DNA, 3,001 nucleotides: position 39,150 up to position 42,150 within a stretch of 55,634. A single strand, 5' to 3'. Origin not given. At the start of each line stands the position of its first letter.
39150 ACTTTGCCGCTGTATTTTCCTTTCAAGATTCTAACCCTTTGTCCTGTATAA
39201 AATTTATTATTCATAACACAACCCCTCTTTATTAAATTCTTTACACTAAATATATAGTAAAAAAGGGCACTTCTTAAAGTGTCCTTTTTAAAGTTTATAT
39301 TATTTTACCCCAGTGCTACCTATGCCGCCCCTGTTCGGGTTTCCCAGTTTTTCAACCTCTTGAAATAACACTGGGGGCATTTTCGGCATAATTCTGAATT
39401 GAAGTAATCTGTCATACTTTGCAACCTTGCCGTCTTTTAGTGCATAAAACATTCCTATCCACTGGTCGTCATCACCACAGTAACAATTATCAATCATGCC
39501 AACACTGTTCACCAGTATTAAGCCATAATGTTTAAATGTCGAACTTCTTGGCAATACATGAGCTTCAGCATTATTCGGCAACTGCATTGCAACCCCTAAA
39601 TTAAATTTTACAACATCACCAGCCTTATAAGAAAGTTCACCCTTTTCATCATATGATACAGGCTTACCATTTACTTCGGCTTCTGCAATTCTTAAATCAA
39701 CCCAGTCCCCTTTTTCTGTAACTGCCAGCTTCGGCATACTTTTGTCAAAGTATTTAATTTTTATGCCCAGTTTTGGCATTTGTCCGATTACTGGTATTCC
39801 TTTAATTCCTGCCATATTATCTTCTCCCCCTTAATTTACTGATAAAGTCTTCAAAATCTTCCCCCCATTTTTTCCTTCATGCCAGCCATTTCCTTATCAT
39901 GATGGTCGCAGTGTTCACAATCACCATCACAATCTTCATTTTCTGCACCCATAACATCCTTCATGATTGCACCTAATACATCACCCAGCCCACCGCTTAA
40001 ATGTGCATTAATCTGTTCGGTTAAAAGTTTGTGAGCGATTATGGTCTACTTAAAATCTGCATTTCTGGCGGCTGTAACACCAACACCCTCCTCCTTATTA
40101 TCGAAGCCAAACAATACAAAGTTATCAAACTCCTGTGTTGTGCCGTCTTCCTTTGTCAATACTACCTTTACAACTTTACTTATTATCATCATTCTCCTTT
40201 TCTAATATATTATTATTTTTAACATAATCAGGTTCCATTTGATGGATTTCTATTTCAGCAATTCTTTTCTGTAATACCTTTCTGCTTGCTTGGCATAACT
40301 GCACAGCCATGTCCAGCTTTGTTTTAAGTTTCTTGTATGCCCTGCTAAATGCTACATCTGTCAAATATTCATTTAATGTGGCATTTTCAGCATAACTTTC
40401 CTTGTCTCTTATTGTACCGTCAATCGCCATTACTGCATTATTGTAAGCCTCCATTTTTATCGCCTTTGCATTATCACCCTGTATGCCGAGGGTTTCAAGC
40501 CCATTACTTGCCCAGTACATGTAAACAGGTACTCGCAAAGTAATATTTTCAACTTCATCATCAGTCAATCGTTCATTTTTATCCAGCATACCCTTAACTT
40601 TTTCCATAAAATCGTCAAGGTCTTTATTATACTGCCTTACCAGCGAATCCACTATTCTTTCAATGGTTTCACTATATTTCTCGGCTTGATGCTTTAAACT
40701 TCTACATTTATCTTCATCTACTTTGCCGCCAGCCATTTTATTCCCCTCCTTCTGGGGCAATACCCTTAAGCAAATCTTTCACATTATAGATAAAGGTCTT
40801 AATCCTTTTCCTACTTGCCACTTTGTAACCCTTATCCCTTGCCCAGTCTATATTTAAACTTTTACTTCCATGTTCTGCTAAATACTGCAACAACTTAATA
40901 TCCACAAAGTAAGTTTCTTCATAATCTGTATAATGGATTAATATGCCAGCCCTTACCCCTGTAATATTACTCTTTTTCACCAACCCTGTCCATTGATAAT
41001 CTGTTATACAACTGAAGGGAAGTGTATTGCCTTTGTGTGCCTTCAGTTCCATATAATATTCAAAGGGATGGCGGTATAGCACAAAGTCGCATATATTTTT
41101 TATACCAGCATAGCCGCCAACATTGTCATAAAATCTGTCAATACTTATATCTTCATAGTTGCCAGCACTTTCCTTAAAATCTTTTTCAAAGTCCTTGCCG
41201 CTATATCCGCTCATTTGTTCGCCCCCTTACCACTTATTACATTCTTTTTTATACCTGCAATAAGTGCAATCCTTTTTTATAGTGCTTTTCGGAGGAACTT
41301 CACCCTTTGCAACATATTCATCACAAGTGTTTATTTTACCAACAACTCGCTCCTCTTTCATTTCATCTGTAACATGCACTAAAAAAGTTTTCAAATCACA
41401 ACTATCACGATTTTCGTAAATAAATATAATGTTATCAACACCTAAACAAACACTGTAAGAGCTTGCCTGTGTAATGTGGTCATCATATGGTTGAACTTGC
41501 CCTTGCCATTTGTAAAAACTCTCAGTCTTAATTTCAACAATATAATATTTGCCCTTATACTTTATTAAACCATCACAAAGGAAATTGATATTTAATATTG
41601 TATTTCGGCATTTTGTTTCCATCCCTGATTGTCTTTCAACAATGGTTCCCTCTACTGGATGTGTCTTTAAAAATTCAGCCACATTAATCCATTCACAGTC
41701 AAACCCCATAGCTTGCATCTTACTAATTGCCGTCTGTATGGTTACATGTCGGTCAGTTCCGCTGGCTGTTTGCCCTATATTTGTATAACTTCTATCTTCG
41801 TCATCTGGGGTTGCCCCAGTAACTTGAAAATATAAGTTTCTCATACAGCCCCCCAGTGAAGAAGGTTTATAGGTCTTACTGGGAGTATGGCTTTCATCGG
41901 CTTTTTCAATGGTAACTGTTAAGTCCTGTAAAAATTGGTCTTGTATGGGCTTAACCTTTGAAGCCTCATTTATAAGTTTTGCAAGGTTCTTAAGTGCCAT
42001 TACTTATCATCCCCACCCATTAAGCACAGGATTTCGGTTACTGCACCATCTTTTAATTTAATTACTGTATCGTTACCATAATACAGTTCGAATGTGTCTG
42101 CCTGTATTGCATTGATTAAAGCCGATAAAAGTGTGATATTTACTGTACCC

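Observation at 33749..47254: The N-terminal peptide Q-x-T-L-F (beta-clamp-binding-motif-like) recurs on four functionally unrelated proteins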

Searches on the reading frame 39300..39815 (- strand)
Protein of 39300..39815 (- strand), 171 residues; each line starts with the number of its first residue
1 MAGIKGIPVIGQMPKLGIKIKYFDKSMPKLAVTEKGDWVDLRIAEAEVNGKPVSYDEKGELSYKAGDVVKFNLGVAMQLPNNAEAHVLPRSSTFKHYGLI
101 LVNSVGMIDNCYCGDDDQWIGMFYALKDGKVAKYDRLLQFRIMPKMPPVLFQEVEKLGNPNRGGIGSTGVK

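Call 8: search_protein_families(library=pfam, proteins=[window:39300-39815:-], max_evalue=0.001)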
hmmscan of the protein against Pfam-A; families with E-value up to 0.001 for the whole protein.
window:39300-39815:- (171 aa): 0 families

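Call 59: search_protein_families(library=phrogs, proteins=[window:39300-39815:-], max_evalue=0.00001)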
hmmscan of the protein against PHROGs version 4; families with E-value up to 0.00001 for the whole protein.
window:39300-39815:- (171 aa): 1 family
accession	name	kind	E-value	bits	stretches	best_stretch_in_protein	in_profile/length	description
phrog_135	-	DNA, RNA and nucleotide metabolism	5.6e-27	96.4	1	27-171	158-292/463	dUTPase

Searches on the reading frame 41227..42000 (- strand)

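Call 5: search_protein_families(library=pfam, proteins=[window:41227-42000:-], max_evalue=0.01)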
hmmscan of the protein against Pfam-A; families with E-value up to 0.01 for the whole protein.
window:41227-42000:- (257 aa): 0 families

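Call 59: search_protein_families(library=phrogs, proteins=[window:41227-42000:-], max_evalue=0.00001)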
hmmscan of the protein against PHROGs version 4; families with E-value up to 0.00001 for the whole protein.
window:41227-42000:- (257 aa): 3 families
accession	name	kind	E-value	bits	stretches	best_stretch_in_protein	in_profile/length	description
phrog_1706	-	DNA, RNA and nucleotide metabolism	4.9e-54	184.8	1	3-256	4-244/293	CRISPR/Cas system associated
phrog_1990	-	DNA, RNA and nucleotide metabolism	1.6e-07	32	1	11-256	5-237/290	Cas4-domain exonuclease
phrog_2506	-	DNA, RNA and nucleotide metabolism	4.5e-07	30.3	1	47-254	97-333/342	exonuclease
